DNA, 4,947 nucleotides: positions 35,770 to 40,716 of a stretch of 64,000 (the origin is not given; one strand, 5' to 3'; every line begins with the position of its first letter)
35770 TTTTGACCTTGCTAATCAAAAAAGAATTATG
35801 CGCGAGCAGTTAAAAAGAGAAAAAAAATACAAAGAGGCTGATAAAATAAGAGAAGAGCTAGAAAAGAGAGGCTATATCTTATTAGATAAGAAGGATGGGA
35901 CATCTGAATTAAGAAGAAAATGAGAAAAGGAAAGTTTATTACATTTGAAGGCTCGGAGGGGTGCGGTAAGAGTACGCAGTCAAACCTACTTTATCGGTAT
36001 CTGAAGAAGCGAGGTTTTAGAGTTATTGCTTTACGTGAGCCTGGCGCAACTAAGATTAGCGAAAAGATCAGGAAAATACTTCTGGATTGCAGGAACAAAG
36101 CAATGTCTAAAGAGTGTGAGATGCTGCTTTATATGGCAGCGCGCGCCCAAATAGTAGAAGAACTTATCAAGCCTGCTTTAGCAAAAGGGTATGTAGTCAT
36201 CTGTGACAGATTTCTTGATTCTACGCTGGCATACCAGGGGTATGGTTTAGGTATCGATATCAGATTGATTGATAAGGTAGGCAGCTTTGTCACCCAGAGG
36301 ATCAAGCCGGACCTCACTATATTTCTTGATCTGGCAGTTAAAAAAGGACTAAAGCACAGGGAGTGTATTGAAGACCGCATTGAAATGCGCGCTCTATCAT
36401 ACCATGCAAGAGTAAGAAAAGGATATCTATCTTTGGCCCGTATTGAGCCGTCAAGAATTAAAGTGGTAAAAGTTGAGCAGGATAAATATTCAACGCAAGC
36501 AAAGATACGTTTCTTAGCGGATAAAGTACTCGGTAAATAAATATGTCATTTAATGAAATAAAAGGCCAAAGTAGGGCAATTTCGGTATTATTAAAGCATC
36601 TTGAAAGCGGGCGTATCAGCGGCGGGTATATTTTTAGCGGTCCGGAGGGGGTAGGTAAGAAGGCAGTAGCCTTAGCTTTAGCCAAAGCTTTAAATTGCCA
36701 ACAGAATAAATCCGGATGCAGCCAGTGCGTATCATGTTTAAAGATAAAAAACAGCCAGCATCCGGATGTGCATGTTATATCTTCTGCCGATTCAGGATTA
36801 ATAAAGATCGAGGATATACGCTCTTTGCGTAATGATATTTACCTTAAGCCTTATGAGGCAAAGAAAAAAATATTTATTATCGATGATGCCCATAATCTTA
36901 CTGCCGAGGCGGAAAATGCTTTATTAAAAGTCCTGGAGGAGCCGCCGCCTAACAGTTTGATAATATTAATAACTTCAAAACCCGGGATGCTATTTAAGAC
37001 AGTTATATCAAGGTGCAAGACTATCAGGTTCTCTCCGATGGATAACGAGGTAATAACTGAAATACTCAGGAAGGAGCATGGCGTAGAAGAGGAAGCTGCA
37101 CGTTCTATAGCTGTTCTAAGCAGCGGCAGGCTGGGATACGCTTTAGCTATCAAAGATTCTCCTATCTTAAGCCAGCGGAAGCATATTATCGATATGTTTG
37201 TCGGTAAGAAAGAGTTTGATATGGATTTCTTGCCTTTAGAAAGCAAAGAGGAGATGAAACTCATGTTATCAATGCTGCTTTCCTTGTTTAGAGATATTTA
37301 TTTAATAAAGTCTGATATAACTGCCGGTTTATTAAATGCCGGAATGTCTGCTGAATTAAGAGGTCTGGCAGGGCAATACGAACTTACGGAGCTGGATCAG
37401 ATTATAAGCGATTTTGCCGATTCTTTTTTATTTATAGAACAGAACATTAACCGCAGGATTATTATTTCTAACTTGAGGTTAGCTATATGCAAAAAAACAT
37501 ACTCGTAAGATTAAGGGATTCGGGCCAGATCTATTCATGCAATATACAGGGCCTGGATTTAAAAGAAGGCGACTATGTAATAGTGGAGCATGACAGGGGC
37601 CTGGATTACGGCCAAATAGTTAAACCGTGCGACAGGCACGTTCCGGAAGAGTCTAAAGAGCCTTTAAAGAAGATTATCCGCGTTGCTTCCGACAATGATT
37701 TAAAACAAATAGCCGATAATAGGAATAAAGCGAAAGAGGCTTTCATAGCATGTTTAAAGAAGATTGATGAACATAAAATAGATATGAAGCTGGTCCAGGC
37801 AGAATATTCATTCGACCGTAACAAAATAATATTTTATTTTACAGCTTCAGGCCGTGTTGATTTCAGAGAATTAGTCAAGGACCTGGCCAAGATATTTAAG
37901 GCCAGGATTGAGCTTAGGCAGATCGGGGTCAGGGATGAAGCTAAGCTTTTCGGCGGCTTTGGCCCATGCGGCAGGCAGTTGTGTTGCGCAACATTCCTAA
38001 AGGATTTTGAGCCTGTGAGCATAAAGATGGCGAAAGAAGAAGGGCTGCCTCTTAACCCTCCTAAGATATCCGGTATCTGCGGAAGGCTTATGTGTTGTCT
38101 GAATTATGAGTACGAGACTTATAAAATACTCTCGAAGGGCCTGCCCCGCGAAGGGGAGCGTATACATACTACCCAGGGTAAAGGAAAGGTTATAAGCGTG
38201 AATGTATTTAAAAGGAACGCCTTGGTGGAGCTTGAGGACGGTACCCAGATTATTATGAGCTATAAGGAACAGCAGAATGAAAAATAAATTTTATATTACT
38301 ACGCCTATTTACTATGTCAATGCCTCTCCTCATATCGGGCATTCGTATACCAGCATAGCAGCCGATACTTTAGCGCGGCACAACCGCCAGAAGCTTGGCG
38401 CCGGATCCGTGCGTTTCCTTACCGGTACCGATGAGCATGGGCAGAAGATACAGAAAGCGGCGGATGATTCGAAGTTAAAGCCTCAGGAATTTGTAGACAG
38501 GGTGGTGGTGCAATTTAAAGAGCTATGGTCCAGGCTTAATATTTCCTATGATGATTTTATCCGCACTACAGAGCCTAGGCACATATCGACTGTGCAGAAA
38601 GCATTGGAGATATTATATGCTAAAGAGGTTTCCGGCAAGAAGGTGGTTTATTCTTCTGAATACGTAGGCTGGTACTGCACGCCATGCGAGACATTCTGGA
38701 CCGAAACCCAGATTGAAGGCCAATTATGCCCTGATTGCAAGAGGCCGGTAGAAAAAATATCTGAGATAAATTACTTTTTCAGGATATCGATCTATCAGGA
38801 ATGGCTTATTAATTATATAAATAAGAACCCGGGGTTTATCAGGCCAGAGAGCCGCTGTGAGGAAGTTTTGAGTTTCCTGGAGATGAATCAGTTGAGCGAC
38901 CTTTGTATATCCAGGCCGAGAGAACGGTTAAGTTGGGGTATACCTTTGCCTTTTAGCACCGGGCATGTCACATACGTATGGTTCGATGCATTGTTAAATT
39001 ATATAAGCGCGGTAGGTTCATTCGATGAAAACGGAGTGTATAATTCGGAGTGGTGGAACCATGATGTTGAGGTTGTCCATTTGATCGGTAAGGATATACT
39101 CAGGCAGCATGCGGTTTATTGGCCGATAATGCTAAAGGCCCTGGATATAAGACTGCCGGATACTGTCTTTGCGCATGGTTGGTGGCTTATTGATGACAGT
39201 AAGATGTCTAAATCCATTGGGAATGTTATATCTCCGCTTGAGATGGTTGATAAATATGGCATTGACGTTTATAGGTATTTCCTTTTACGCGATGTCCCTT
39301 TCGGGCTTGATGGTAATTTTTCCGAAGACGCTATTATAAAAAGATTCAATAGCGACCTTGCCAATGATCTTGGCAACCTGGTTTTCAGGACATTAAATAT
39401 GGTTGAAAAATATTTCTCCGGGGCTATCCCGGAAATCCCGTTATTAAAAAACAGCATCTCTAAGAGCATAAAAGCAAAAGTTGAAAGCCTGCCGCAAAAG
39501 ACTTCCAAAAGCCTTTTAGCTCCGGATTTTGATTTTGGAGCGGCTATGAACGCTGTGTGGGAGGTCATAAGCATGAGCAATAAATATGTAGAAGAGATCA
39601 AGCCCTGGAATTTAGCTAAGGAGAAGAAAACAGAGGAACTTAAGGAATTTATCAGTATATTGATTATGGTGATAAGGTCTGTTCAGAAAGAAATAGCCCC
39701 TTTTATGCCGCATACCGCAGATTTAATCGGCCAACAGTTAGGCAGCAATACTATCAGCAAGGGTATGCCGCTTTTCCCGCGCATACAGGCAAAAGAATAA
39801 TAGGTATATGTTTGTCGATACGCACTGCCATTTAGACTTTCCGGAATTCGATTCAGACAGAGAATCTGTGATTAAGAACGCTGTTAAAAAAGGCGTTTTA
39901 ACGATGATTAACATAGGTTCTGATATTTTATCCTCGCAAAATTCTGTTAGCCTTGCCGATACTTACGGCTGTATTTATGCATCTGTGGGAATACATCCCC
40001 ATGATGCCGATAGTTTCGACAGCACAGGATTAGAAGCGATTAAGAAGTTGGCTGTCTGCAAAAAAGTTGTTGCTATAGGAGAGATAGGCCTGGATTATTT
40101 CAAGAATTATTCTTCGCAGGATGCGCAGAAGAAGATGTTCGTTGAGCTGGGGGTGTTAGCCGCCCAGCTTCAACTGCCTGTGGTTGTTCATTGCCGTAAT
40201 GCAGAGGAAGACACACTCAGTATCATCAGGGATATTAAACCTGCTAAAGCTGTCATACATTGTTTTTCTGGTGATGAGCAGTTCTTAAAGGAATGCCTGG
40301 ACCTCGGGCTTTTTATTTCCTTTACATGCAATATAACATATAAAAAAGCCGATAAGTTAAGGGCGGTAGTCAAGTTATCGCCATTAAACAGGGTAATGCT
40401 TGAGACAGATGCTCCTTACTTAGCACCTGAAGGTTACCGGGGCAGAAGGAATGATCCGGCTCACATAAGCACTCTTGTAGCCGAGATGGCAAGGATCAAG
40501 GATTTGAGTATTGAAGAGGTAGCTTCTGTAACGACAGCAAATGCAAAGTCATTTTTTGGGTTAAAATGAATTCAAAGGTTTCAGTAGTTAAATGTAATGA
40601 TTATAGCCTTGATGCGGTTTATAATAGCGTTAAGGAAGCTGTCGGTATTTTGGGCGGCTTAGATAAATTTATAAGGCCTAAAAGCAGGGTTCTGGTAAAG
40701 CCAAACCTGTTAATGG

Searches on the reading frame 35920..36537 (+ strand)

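Call 57: search_protein_families(library=pfam, proteins=[window:35920-36537:+], max_evalue=0.00001)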
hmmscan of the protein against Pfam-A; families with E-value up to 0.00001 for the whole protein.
window:35920-36537:+ (206 aa): 1 family
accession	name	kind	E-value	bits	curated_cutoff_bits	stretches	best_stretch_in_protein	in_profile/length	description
PF02223.23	Thymidylate_kin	-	2.1e-47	161.6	27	1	9-196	1-185/185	Thymidylate kinase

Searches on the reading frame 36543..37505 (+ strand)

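Call 57: search_protein_families(library=pfam, proteins=[window:36543-37505:+], max_evalue=0.00001)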
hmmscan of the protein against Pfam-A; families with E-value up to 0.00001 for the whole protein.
window:36543-37505:+ (321 aa): 2 families
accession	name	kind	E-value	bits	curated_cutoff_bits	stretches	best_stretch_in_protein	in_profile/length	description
PF13177.12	DNA_pol3_delta2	-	2.2e-54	184.2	27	1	9-166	2-160/161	DNA polymerase III, delta subunit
PF00004.35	AAA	-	1e-08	36.1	21.2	1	30-164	2-129/131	ATPase family associated with various cellular activities (AAA)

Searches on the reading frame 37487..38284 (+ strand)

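Call 57: search_protein_families(library=pfam, proteins=[window:37487-38284:+], max_evalue=0.00001)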
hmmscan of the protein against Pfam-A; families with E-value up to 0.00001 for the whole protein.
window:37487-38284:+ (266 aa): 1 family
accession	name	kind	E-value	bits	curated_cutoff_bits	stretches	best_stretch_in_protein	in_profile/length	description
PF04468.17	PSP1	-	3.5e-36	123.8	27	1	61-146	1-86/86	PSP1 C-terminal conserved region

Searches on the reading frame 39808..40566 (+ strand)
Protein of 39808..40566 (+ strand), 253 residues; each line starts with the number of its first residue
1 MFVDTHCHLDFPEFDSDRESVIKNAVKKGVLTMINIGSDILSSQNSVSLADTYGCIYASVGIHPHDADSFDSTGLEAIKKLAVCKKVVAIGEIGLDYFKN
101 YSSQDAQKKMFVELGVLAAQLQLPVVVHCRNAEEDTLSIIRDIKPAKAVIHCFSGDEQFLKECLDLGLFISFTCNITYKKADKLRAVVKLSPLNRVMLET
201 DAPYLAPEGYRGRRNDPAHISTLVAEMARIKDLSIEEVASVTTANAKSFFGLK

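Call 57: search_protein_families(library=pfam, proteins=[window:39808-40566:+], max_evalue=0.00001)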
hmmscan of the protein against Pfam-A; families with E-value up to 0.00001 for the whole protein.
window:39808-40566:+ (253 aa): 1 family
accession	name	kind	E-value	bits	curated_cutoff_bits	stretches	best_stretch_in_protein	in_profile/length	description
PF01026.27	TatD_DNase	-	4.6e-83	278.9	27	1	3-251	1-253/253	TatD related DNase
